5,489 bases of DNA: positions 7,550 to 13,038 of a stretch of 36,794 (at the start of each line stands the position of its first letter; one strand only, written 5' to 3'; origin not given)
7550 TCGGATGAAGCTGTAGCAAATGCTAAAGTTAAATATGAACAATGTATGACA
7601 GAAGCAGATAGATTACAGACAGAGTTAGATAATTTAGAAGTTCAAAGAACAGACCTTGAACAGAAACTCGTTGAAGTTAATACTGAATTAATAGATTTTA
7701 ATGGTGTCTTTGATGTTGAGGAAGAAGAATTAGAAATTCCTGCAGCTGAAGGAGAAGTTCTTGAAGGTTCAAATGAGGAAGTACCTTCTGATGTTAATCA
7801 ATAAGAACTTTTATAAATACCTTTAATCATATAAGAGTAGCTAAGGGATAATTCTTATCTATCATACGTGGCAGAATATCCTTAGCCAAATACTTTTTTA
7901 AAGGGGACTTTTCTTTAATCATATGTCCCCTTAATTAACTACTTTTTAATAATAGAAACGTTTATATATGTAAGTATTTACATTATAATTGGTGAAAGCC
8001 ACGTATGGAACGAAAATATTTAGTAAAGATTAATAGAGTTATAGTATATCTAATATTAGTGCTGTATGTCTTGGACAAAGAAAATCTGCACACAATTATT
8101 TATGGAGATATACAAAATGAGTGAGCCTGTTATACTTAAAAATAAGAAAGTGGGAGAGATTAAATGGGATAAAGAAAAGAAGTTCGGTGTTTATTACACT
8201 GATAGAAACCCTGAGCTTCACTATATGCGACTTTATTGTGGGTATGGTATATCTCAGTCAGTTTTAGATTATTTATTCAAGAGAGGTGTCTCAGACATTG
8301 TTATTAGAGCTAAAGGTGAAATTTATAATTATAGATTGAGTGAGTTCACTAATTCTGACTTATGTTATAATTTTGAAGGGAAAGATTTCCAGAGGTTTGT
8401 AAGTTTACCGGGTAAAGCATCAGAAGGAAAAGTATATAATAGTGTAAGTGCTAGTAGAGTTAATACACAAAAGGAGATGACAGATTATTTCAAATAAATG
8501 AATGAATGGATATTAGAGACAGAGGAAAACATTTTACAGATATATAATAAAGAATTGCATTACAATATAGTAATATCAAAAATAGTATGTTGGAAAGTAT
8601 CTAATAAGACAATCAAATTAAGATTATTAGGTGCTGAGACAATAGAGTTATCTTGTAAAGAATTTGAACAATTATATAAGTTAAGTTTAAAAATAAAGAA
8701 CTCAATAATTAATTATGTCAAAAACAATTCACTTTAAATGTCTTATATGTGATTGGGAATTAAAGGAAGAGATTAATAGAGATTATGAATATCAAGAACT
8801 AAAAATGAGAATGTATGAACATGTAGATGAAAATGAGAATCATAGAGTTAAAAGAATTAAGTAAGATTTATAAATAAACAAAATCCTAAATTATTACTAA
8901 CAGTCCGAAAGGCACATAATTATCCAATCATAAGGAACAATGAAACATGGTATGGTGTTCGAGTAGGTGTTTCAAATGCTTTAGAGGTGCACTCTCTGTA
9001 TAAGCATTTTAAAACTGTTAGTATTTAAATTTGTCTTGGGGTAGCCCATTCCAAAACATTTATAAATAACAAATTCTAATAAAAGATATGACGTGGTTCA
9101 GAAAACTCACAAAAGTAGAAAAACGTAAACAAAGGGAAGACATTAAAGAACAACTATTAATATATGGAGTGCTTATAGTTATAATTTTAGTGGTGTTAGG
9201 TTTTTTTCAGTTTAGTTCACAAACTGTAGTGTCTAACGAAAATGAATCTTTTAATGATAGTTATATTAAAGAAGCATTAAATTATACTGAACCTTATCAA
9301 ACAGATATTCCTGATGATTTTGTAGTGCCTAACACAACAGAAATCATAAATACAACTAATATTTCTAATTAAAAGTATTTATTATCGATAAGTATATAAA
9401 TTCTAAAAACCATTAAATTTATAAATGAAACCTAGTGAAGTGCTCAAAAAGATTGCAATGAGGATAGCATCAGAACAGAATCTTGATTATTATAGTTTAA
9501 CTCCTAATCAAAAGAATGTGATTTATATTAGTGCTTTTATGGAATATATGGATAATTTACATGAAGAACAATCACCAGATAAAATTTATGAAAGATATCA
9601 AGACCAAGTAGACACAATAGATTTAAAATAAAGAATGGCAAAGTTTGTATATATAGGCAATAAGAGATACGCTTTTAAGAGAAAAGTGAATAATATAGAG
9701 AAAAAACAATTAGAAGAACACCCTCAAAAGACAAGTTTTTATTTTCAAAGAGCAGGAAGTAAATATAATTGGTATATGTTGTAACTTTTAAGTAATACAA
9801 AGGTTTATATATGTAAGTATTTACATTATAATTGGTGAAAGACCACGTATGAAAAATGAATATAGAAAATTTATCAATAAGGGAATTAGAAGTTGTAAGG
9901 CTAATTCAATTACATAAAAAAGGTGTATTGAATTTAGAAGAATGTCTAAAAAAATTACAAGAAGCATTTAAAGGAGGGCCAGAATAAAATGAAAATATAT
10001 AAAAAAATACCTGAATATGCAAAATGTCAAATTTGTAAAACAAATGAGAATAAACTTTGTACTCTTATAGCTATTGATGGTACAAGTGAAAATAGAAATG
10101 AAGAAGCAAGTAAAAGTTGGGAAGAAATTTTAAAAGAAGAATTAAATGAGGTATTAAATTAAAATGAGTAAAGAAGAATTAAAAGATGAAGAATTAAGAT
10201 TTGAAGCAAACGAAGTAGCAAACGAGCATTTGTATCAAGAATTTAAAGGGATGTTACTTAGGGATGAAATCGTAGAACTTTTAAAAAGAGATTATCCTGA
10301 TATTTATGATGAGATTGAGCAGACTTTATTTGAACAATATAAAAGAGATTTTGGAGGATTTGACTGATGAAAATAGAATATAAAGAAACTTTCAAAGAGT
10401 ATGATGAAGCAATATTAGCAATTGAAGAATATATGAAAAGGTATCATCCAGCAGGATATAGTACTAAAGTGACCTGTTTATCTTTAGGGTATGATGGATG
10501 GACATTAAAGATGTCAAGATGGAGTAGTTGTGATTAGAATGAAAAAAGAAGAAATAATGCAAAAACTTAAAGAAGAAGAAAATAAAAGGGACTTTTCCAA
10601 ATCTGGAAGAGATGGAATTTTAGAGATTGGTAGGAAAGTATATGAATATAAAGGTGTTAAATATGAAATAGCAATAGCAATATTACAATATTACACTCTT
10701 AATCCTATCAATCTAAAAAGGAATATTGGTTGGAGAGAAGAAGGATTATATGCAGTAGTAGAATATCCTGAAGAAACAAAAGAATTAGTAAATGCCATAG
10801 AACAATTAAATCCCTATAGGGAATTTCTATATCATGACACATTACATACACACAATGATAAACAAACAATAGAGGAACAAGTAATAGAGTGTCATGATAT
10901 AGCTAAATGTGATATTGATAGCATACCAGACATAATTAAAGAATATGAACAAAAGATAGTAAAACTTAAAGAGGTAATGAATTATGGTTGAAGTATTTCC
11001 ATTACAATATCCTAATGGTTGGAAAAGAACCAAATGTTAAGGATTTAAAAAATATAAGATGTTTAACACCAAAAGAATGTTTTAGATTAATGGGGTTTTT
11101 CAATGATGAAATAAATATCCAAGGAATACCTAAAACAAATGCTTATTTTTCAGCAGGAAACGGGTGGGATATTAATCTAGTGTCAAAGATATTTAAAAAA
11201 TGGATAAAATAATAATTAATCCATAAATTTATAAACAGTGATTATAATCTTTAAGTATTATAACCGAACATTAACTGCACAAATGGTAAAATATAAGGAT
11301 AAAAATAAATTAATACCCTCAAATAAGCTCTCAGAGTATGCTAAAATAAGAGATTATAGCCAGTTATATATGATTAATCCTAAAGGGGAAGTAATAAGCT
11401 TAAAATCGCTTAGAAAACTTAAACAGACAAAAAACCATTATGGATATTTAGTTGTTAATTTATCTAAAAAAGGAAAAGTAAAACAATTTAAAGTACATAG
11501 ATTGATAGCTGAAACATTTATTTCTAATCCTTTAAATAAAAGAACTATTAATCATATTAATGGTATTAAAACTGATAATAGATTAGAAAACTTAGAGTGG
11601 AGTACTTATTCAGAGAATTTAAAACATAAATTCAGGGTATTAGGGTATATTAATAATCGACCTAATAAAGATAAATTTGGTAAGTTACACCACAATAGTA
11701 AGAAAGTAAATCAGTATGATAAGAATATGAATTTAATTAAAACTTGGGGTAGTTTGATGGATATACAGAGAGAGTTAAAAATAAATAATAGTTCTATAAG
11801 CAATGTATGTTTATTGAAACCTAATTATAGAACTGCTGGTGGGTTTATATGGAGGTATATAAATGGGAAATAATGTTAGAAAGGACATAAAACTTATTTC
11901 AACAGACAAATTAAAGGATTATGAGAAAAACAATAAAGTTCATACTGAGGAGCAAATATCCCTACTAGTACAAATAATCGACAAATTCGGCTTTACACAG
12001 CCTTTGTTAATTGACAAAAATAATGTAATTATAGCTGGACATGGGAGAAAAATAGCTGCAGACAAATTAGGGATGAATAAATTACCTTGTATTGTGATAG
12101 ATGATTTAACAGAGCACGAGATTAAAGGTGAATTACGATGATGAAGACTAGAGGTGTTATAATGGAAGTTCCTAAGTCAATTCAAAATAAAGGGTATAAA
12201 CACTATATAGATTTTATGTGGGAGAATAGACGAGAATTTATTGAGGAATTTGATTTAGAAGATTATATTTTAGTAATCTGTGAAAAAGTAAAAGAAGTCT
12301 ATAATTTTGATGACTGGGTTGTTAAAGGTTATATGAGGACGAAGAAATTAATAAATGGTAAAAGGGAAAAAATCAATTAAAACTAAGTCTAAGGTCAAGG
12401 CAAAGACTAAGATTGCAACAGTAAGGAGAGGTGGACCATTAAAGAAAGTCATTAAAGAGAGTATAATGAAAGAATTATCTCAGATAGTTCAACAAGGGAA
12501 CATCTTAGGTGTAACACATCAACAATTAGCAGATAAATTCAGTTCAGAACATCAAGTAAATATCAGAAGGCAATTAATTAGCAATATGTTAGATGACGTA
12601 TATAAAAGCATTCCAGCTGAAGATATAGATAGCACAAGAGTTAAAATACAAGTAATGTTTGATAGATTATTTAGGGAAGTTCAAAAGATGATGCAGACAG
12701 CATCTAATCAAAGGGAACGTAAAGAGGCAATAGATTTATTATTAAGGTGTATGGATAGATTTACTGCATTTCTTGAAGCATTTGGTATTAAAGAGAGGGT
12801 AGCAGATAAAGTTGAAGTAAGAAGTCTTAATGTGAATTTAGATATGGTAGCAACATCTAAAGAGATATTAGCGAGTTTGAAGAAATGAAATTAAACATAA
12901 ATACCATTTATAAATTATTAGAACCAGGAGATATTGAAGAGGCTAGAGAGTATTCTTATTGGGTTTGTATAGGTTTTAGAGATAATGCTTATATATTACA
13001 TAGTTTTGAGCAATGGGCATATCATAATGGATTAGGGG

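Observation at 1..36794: Archaeal-type promoter grammar: an invariant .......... 10-mer 19-22 nt upstream of start codons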

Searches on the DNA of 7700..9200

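Call 53: search_rna_families(source=window, start=7700, end=9200, threshold=evalue, max_evalue=1)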
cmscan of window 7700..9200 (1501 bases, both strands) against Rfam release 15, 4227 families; matches with E-value up to 1: 0.
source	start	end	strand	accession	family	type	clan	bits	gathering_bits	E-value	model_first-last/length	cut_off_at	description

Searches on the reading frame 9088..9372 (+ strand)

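Call 26: search_protein_families(library=pfam, proteins=[window:9088-9372:+], max_evalue=0.01)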
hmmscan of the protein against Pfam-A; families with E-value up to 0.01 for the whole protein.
window:9088-9372:+ (94 aa): 1 family
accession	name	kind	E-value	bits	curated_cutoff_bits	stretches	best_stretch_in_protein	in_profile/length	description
PF13800.11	Sigma_reg_N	-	0.0068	17.1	26.3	1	20-70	10-60/91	Sigma factor regulator N-terminal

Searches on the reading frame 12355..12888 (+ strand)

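Call 9: search_protein_families(library=pfam, proteins=[window:12355-12888:+], max_evalue=0.01)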
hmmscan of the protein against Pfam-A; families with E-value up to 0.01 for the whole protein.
window:12355-12888:+ (177 aa): 1 family
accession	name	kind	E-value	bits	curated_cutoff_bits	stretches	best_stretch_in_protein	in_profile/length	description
PF08761.16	dUTPase_2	-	0.0065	17.2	22.9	0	30-73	115-158/162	dUTPase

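Call 10: search_protein_families(library=phrogs, proteins=[window:12355-12888:+], max_evalue=0.001)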
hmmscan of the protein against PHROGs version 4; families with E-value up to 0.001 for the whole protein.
window:12355-12888:+ (177 aa): 0 families
